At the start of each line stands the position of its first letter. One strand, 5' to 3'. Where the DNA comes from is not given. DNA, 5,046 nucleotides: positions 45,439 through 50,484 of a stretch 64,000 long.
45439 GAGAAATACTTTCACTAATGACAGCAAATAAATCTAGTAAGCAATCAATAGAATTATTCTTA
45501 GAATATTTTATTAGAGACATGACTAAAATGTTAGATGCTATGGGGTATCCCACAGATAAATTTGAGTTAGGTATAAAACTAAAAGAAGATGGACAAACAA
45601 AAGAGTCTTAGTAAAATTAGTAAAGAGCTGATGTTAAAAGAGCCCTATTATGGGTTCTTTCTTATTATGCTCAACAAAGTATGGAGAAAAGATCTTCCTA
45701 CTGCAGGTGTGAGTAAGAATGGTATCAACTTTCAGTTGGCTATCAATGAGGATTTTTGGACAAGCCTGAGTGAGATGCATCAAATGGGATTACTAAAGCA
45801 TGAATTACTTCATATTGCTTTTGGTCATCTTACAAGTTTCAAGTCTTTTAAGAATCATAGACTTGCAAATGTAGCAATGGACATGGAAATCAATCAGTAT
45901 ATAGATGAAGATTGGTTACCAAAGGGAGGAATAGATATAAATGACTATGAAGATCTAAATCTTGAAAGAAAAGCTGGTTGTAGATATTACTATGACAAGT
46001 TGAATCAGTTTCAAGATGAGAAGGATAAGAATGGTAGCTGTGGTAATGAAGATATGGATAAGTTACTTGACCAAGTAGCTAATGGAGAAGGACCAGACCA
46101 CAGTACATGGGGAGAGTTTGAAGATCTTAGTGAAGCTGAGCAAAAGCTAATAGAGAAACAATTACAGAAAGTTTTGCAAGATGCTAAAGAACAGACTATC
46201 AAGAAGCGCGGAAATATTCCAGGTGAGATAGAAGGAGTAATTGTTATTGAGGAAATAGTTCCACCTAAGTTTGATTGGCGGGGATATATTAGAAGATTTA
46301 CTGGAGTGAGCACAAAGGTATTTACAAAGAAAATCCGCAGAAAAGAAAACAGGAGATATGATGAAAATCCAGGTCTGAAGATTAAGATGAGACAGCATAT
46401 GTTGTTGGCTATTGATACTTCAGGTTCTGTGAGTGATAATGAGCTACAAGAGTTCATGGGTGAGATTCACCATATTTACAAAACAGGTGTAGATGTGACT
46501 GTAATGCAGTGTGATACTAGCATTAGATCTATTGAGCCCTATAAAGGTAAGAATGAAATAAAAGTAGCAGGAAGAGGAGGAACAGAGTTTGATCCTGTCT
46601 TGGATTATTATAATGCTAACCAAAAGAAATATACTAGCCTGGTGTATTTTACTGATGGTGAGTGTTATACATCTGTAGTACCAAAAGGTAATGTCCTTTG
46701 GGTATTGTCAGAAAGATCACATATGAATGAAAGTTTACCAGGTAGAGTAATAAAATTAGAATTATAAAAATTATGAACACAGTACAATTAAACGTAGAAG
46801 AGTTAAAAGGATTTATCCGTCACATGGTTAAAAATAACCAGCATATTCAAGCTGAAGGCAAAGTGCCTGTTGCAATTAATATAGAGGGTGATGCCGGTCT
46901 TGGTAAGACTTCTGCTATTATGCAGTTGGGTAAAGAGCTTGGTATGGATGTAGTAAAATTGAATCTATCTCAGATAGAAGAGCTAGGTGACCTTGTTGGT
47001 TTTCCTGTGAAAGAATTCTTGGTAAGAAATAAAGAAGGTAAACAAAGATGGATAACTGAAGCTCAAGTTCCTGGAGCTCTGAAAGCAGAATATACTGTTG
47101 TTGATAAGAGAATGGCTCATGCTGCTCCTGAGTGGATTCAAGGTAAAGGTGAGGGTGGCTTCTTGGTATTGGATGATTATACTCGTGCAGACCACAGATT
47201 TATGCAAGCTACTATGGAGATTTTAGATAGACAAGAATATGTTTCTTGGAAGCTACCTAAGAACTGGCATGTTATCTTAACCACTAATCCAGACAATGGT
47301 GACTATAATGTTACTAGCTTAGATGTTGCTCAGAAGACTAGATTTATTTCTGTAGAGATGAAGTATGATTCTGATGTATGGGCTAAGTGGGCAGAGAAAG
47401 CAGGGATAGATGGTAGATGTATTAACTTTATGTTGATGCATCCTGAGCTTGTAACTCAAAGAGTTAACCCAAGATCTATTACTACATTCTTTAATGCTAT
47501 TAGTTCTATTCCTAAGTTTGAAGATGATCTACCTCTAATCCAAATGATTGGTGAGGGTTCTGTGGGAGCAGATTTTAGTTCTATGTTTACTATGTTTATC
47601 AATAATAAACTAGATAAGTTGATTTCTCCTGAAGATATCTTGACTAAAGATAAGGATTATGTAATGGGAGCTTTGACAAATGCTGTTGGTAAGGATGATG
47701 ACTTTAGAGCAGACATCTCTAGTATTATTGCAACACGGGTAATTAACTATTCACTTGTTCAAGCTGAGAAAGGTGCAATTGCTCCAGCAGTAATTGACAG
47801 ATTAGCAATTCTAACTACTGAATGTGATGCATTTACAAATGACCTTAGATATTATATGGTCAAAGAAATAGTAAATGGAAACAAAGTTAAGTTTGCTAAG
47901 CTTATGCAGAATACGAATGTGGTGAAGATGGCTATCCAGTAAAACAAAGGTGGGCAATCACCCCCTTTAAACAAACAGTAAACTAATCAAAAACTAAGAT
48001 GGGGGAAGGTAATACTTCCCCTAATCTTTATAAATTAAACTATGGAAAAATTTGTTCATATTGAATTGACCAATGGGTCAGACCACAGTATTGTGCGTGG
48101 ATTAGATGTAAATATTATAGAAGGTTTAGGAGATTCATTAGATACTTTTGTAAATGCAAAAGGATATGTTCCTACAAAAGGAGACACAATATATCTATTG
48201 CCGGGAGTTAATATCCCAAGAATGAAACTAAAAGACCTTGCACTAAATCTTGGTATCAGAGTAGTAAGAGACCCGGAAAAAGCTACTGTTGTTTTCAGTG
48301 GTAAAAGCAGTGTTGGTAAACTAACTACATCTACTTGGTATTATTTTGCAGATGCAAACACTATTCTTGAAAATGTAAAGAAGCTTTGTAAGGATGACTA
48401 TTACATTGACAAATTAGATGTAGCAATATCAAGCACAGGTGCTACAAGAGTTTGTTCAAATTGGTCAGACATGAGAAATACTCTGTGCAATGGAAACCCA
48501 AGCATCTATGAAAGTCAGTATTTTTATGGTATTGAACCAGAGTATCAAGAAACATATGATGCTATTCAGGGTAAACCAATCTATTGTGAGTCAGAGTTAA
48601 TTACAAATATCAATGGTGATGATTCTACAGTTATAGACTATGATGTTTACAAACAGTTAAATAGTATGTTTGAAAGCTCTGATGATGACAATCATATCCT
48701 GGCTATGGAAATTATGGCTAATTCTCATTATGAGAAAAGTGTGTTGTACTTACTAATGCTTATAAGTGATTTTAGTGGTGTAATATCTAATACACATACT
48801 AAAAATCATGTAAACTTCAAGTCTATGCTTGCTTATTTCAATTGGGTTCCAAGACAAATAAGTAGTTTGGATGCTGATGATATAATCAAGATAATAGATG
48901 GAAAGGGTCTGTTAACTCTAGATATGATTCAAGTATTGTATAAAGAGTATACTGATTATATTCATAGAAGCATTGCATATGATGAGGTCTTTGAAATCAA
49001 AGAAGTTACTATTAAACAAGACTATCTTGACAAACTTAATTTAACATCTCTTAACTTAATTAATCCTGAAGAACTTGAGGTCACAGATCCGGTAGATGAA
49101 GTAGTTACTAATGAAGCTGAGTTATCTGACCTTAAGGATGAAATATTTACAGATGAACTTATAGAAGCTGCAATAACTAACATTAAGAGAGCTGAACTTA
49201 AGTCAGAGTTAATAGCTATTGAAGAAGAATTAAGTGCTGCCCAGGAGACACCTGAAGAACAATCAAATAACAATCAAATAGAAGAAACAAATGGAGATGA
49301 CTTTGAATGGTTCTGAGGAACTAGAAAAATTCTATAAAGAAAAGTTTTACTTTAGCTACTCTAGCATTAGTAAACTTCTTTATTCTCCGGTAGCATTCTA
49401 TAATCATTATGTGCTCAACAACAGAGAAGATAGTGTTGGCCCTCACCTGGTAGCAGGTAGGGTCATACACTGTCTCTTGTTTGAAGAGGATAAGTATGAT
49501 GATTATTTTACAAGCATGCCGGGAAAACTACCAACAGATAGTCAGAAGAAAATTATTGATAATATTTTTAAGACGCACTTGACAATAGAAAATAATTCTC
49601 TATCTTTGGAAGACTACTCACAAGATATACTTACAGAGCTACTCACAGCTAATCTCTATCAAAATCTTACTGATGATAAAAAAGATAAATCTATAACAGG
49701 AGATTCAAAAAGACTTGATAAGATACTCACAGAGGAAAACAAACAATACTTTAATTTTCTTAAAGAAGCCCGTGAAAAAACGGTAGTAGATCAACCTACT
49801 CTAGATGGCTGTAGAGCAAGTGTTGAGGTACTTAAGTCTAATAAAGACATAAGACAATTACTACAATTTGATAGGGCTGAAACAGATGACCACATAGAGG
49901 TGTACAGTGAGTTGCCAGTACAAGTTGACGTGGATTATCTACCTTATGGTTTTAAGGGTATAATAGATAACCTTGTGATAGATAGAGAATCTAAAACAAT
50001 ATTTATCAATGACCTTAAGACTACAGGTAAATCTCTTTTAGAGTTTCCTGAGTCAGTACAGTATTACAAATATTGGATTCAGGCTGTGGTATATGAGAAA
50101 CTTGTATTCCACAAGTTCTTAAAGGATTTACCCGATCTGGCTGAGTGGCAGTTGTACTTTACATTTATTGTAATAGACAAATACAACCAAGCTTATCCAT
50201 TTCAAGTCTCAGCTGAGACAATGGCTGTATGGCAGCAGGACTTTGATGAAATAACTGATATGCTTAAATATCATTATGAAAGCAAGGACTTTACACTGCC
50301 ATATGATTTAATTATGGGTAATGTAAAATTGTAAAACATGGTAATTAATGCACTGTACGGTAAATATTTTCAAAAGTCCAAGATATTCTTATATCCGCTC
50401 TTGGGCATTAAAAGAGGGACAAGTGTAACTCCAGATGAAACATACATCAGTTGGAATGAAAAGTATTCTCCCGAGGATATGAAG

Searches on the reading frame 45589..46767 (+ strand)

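Call 92: search_protein_families(library=pfam, max_evalue=0.001, proteins=[window:45589-46767:+])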
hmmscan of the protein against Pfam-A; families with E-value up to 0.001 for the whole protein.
window:45589-46767:+ (392 aa): 3 families
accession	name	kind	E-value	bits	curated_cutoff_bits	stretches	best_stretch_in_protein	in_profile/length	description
PF13203.12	DUF2201_N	-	3.7e-18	66.5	23.2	1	5-248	4-246/271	Putative metallopeptidase domain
PF09967.15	DUF2201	-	5.6e-17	62.5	26.4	1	272-391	2-123/123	VWA-like domain (DUF2201)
PF18894.6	PhageMetallopep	-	5.2e-06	27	23.7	1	29-78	52-94/134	Putative phage metallopeptidase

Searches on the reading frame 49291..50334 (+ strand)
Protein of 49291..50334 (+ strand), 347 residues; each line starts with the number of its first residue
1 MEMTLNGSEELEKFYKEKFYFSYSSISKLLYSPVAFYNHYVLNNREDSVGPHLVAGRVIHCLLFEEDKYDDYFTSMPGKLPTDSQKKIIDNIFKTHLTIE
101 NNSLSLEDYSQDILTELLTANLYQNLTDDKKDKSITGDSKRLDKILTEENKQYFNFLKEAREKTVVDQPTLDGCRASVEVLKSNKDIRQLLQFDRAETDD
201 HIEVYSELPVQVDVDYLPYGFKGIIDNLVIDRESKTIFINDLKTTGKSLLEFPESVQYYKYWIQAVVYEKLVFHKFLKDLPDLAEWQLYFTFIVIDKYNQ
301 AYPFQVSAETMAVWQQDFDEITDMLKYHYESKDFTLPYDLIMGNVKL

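Call 92: search_protein_families(library=pfam, max_evalue=0.001, proteins=[window:49291-50334:+])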
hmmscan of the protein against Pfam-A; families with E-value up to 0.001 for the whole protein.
window:49291-50334:+ (347 aa): 3 families
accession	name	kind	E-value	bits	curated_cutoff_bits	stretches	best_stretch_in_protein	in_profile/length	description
PF12705.13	PDDEXK_1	-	1.8e-08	35.1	22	1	21-321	2-220/247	PD-(D/E)XK nuclease superfamily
PF12684.13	DUF3799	-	4e-06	27.2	26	0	219-301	107-185/233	PDDEXK-like domain of unknown function (DUF3799)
PF18151.6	DUF5601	-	0.00081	19.9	23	0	86-137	4-55/65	Domain of unknown function (DUF5601)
